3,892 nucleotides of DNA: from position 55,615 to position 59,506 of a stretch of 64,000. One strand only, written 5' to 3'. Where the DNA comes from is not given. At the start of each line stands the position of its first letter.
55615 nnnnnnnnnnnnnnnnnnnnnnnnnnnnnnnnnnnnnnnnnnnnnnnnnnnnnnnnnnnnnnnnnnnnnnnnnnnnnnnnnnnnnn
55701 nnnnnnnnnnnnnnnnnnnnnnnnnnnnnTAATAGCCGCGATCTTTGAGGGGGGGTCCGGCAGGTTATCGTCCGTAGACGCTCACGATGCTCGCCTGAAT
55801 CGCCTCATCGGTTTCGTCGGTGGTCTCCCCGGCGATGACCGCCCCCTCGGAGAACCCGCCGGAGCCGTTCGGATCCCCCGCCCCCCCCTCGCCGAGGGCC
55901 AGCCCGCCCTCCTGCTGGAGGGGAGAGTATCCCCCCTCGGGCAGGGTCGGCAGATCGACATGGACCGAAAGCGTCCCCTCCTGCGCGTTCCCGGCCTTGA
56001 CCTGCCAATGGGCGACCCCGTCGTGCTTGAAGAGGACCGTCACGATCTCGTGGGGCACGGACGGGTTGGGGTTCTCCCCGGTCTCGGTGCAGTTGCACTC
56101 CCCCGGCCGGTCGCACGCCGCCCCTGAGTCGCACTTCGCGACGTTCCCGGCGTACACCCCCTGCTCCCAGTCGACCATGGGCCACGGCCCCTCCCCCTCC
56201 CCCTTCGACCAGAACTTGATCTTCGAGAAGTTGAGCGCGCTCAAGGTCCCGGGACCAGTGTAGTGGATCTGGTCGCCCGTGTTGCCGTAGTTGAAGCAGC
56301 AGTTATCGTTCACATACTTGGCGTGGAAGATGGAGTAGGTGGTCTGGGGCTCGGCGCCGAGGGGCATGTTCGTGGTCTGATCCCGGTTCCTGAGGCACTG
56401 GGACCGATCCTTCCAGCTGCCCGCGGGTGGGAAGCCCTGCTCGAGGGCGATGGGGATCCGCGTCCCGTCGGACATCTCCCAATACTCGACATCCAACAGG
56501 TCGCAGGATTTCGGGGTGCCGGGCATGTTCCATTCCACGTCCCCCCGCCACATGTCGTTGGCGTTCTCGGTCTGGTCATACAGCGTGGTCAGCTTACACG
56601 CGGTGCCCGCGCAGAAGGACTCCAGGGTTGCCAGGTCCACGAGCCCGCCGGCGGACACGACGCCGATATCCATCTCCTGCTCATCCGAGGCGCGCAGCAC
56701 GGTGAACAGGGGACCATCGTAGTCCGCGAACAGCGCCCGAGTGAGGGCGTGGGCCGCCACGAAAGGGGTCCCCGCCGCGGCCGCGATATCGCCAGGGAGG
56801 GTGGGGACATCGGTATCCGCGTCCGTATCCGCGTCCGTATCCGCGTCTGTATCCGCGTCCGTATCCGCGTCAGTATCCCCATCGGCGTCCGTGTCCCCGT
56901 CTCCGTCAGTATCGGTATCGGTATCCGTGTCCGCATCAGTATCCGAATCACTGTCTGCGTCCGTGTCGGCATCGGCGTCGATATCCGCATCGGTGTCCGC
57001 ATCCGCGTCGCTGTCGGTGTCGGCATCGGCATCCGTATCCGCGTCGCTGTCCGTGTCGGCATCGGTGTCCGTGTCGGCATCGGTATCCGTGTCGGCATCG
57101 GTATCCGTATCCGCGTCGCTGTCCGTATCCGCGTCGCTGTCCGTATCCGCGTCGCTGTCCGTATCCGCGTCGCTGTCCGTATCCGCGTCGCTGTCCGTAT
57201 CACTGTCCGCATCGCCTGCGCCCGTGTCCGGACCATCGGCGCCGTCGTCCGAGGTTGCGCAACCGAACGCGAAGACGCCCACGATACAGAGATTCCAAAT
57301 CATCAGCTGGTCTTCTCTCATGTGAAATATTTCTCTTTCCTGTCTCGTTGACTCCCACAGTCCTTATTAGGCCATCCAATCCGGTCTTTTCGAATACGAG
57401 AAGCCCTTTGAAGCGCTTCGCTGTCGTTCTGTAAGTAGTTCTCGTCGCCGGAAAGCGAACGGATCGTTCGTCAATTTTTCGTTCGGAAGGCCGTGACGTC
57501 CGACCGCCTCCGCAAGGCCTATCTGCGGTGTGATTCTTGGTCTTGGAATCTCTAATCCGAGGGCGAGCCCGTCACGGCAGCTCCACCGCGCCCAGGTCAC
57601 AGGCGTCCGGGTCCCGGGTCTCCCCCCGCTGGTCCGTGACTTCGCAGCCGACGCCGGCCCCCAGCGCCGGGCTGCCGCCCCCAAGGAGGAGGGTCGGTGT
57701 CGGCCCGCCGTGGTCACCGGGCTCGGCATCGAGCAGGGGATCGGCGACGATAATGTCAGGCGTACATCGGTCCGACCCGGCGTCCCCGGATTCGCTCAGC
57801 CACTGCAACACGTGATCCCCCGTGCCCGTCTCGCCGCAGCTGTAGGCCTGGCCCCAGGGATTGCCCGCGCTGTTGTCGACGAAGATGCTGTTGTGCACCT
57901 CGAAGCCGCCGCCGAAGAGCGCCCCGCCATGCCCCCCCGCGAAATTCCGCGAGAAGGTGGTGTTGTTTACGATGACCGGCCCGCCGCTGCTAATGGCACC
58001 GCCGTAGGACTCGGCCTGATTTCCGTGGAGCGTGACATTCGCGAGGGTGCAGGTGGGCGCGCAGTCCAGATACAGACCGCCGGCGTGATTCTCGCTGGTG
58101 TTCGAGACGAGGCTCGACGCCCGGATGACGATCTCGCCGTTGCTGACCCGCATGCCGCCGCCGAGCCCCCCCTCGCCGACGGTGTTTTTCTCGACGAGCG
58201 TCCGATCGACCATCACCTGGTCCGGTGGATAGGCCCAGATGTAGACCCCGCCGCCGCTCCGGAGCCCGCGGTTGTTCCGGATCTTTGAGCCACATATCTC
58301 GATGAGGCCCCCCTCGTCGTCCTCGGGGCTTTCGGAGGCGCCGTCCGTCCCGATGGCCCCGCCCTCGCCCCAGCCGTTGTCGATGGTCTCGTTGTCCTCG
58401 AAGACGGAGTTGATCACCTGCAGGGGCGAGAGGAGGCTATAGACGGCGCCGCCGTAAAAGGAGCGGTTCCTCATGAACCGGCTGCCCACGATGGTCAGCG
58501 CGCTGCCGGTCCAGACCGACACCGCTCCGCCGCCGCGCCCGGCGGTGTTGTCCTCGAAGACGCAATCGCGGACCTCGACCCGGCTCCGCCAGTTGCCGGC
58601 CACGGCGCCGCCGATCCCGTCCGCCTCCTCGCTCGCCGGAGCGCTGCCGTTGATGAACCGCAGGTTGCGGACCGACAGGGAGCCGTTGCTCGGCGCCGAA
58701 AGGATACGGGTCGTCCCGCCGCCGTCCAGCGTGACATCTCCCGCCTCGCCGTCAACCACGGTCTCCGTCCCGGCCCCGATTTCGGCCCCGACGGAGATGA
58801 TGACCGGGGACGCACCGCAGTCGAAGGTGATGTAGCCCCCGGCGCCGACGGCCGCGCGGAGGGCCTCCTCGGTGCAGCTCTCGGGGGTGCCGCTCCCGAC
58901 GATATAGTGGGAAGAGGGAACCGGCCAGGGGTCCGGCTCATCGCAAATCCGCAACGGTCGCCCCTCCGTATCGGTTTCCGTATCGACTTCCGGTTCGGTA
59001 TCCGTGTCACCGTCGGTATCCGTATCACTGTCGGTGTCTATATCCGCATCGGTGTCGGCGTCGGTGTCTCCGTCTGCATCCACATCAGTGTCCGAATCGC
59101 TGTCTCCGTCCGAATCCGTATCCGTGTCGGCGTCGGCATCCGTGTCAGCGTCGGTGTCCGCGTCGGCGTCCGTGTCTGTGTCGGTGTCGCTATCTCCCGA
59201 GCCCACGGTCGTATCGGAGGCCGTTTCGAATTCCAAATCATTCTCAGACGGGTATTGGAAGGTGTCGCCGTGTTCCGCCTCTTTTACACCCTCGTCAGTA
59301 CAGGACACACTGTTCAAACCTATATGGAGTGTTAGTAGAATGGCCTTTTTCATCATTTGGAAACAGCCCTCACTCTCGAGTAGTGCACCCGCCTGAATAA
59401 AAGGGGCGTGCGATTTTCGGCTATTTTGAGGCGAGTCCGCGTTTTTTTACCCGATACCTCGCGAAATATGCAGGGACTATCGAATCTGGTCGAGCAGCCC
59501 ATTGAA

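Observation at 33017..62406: Array of ten lipid-anchored polysaccharide-active proteins, nine on an alternating-Asp stalk: a candidate surface enzyme-display system distinct from PULs and cellulosomes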

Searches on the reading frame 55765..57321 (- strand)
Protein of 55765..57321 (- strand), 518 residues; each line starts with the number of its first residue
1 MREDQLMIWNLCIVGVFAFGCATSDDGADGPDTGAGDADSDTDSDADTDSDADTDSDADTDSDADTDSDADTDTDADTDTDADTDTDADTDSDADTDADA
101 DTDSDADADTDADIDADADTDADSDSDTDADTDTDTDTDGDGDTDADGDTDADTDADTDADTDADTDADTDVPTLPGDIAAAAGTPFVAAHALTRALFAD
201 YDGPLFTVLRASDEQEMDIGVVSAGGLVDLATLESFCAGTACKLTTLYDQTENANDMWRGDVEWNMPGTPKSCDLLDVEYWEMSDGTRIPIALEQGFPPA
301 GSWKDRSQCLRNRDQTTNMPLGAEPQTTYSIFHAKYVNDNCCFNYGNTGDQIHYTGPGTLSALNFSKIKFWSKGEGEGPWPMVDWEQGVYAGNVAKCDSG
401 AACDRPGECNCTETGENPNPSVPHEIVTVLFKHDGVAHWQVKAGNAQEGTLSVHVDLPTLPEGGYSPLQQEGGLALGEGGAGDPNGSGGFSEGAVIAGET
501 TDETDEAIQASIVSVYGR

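Call 5: search_protein_families(library=pfam, proteins=[window:55765-57321:-], max_evalue=0.01)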
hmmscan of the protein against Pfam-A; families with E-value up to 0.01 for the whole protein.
window:55765-57321:- (518 aa): 1 family
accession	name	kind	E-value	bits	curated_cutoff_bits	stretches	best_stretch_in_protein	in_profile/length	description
PF09206.18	ArabFuran-catal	-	1e-72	245.4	25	1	176-515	1-312/315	Alpha-L-arabinofuranosidase B, catalytic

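Call 12: find_encoding_contigs(protein=window:55765-57321:-, flank=10000, max_places=6)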
Protein window:55765-57321:- (518 aa): no gene with exactly this product is on record in the collection.

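Call 14: find_homologous_proteins(query=window:55765-57321:-, max_evalue=0.00001)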
Query window:55765-57321:- (518 aa): 1128 proteins with E <= 0.00001 among 8000 candidates; the best 120 are listed.
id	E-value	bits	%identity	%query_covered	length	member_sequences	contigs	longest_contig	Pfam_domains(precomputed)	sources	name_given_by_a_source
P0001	3.2e-167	575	72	67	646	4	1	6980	PF09206.19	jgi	jgi:hypothetical protein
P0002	1.3e-162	560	71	66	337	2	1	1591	PF09206.19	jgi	jgi:hypothetical protein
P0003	8.9e-162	557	71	66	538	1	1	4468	PF09206.19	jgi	jgi:non-reducing end alpha-L-arabinofuranosidase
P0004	9.5e-162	557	71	67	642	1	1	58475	PF09206.19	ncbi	-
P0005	3.6e-161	555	72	66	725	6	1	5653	PF09206.19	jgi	-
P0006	6.5e-161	554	71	66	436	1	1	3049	PF09206.19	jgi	jgi:hypothetical protein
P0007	1.5e-160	553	69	66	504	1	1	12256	PF09206.19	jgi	jgi:hypothetical protein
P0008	5.7e-160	551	72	66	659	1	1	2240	PF09206.19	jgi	jgi:hypothetical protein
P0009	6.4e-160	551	71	66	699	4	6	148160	PF09206.19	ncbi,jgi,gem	-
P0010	1.4e-159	550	72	66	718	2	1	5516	PF09206.19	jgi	-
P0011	3.7e-159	549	72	67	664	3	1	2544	PF09206.19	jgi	-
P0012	4.2e-159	548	70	66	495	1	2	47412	PF09206.19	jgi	jgi:non-reducing end alpha-L-arabinofuranosidase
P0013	1.1e-158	547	71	66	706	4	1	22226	PF09206.19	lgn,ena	-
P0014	2.0e-158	546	70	64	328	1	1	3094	PF09206.19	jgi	jgi:non-reducing end alpha-L-arabinofuranosidase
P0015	2.6e-158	546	72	66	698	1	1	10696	PF09206.19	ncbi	-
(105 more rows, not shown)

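Call 19: search_protein_families(library=ncbifam, proteins=[window:55765-57321:-], max_evalue=0.01)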
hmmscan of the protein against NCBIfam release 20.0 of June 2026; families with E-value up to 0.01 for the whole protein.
window:55765-57321:- (518 aa): 5 families
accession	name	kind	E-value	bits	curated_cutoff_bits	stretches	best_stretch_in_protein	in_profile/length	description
NF000535.3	MSCRAMM_SdrC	exception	1.8e-23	82.6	1700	1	32-171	760-903/963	MSCRAMM family adhesin SdrC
NF012181.0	MSCRAMM_SdrD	exception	7.9e-23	79.9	2500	1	33-170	1177-1318/1379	MSCRAMM family adhesin SdrD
NF033845.1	MSCRAMM_ClfB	exception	4.3e-19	68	999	1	32-171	661-799/871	MSCRAMM family adhesin clumping factor ClfB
NF033609.2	MSCRAMM_ClfA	exception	4.4e-19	67.7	1150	1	34-169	656-791/934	MSCRAMM family adhesin clumping factor ClfA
NF033849.1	ser_rich_anae_1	subfamily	0.00061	17.2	650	1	33-138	239-340/1163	serine-rich protein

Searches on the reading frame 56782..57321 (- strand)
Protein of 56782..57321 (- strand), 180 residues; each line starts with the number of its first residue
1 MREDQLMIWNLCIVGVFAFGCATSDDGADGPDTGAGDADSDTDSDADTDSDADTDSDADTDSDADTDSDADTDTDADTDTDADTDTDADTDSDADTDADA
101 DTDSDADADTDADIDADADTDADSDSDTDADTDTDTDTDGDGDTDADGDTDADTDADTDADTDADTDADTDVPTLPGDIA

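Call 17: find_homologous_proteins(query=window:56782-57321:-, max_evalue=0.001)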
Query window:56782-57321:- (180 aa): 1221 proteins with E <= 0.001 among 8000 candidates; the best 120 are listed.
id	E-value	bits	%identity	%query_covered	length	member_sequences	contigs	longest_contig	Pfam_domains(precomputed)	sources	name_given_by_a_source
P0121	5.5e-23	99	-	-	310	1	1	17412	-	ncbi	-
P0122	8.7e-20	89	-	-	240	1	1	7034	-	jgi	jgi:hypothetical protein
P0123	1.5e-19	88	-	-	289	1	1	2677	PF07603.18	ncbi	-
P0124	2.0e-18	84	-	-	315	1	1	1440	PF04616.21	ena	-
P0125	5.3e-18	83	-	-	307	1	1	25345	-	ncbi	-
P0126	7.6e-18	83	-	-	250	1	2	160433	-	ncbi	-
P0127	1.0e-17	82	-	-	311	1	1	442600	-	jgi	jgi:hypothetical protein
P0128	2.1e-17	81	-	-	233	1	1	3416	-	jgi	jgi:hypothetical protein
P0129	2.7e-17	81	-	-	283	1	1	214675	PF07603.18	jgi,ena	-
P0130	4.4e-17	80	-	-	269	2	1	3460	PF07603.18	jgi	jgi:hypothetical protein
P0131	4.8e-17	80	-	-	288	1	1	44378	PF07603.18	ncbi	-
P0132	5.5e-17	80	-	-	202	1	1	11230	-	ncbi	-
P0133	2.3e-16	78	-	-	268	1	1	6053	-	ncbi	-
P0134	2.7e-16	78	-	-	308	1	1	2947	-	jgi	jgi:hypothetical protein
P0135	2.9e-16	77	-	-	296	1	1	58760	-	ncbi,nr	ncbi:MAG: hypothetical protein GY854_25765 [Deltaproteobacteria bacterium]|nr:hypothetical protein [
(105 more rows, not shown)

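Call 52: search_protein_representatives(protein=window:56782-57321:-)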
Query: 180 residues. Proteins with E-value up to 0.001 (for the whole library): 3512; up to 1e-10: 415; up to 1e-30: 3. The best 150 are listed.
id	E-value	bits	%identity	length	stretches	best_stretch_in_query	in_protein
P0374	2.2e-39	151.1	43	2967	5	34-168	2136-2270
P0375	1.3e-33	132.3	31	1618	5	32-170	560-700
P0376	2.5e-31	124.8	30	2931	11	56-126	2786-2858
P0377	1.5e-28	115.8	62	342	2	12-170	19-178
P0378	1.7e-28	115.6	59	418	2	18-174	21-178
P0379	4.7e-25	104.4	37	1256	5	34-171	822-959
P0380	3.6e-24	101.5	58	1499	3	24-165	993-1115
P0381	8.0e-24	100.4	68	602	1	14-154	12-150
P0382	1.3e-23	99.7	28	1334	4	38-171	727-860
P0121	1.7e-23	99.3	68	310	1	11-171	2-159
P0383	2.4e-23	98.9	59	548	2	10-163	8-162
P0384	4.5e-23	97.9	64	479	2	36-142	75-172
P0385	5.0e-23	97.8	69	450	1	27-169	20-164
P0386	5.4e-23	97.7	60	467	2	34-158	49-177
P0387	7.1e-23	97.3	58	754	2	5-169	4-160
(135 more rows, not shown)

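Call 57: search_protein_families(library=pfam, alignment_id=A3, max_evalue=0.0001)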
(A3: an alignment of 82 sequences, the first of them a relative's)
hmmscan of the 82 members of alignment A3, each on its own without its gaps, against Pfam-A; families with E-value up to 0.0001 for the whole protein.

A. member 1, P0378 (418 aa): 0 families

B. families by the number of members that match (of 82 scanned): 49 families (the first 25 are shown)
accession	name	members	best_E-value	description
PF07603.17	Lcl_C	9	1.9e-63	Lcl C-terminal domain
PF13385.13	Laminin_G_3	3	3.1e-22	Concanavalin A-like lectin/glucanases superfamily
PF03422.21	CBM_6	3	1e-18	Carbohydrate binding module (family 6)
PF13229.12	Beta_helix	2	1.2e-26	Right handed beta helix region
PF18099.7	CBM_35_2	2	1e-11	Carbohydrate binding module (family 35)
PF10102.14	DUF2341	2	3.5e-11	Domain of unknown function (DUF2341)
PF02012.26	BNR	2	3.3e-09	BNR/Asp-box repeat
PF25390.1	WD40_RLD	1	4.7e-78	RCC1-like domain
PF13540.12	RCC1_2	1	5.7e-66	Regulator of chromosome condensation (RCC1) repeat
PF00457.24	Glyco_hydro_11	1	4.7e-62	Glycosyl hydrolases family 11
PF20434.5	BD-FAE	1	7.1e-48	BD-FAE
PF01270.23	Glyco_hydro_8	1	4.3e-43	Glycosyl hydrolases family 8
PF00415.24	RCC1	1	4.7e-41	Regulator of chromosome condensation (RCC1) repeat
PF00150.24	Cellulase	1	1.8e-39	Cellulase (glycosyl hydrolase family 5)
PF03781.23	FGE-sulfatase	1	4.3e-38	Sulfatase-modifying factor enzyme 1-like domain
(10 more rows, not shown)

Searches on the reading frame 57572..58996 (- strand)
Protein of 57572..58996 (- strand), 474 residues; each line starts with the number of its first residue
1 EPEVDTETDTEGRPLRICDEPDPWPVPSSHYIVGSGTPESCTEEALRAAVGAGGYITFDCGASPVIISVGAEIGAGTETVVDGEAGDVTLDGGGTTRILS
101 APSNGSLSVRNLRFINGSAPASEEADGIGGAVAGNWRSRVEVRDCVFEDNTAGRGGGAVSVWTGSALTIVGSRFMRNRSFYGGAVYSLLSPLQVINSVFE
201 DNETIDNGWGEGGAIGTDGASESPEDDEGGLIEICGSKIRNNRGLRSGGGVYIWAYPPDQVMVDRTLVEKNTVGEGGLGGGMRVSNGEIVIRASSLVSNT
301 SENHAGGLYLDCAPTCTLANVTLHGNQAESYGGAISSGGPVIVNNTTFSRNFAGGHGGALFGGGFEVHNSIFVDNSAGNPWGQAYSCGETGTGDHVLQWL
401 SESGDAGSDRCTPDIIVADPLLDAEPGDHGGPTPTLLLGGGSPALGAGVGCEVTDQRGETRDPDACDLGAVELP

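Call 76: search_solved_structures(query=window:57572-58996:-, max_evalue=0.1)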
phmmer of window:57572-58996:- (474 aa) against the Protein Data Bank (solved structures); distinct sequences matched with E-value up to 0.1: 1.
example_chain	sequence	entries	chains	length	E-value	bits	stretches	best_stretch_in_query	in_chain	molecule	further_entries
9cdu_A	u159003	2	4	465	0.016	17.8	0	202-345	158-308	Rhombotarget A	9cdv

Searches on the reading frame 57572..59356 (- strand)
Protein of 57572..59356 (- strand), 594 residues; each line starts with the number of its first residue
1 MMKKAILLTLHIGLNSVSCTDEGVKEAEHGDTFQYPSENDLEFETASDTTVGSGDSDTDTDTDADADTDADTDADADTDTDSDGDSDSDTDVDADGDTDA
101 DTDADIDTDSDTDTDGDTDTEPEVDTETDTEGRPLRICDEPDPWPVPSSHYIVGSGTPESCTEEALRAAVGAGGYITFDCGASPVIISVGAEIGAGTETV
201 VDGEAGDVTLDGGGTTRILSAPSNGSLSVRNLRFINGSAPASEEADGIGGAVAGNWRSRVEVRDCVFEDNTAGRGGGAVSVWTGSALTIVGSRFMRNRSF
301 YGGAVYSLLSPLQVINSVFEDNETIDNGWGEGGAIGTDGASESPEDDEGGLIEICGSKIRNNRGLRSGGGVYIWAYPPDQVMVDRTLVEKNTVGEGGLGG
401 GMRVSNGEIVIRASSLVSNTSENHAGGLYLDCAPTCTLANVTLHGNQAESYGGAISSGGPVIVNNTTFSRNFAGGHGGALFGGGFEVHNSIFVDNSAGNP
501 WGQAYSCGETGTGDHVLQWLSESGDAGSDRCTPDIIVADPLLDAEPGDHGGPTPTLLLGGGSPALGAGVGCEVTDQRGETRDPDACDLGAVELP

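Call 5: search_protein_families(library=pfam, proteins=[window:57572-59356:-], max_evalue=0.01)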
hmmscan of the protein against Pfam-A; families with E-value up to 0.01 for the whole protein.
window:57572-59356:- (594 aa): 2 families
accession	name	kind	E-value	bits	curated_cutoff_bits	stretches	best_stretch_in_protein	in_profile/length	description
PF13229.12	Beta_helix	-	3.5e-08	33.7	25.9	2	386-496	34-138/158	Right handed beta helix region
PF02415.23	Chlam_PMP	-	0.0062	17.1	20.6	0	264-280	1-17/19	Chlamydia polymorphic membrane protein (Chlamydia_PMP) repeat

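Call 19: search_protein_families(library=ncbifam, proteins=[window:57572-59356:-], max_evalue=0.01)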
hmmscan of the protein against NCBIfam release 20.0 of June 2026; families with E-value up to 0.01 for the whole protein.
window:57572-59356:- (594 aa): 7 families
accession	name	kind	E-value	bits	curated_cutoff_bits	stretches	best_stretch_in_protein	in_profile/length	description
NF041518.1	choice_anch_Q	domain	1.7e-12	47.4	25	1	539-593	1-57/58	choice-of-anchor Q domain-containing protein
NF012181.0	MSCRAMM_SdrD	exception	2.4e-11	41.8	2500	1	45-127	1182-1263/1379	MSCRAMM family adhesin SdrD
NF000535.3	MSCRAMM_SdrC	exception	2.6e-11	42.3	1700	1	43-129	766-851/963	MSCRAMM family adhesin SdrC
NF033609.2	MSCRAMM_ClfA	exception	1.1e-10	39.9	1150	1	42-128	653-738/934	MSCRAMM family adhesin clumping factor ClfA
NF033845.1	MSCRAMM_ClfB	exception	1.5e-10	39.7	999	1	37-129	689-779/871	MSCRAMM family adhesin clumping factor ClfB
TIGR04212.1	GlyGly_RbtA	equivalog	1.5e-07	30.1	295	0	569-593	425-451/605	rhombotarget A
TIGR01376.1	POMP_repeat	repeat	1.7e-05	24.4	15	0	440-458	4-22/28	polymorphic outer membrane protein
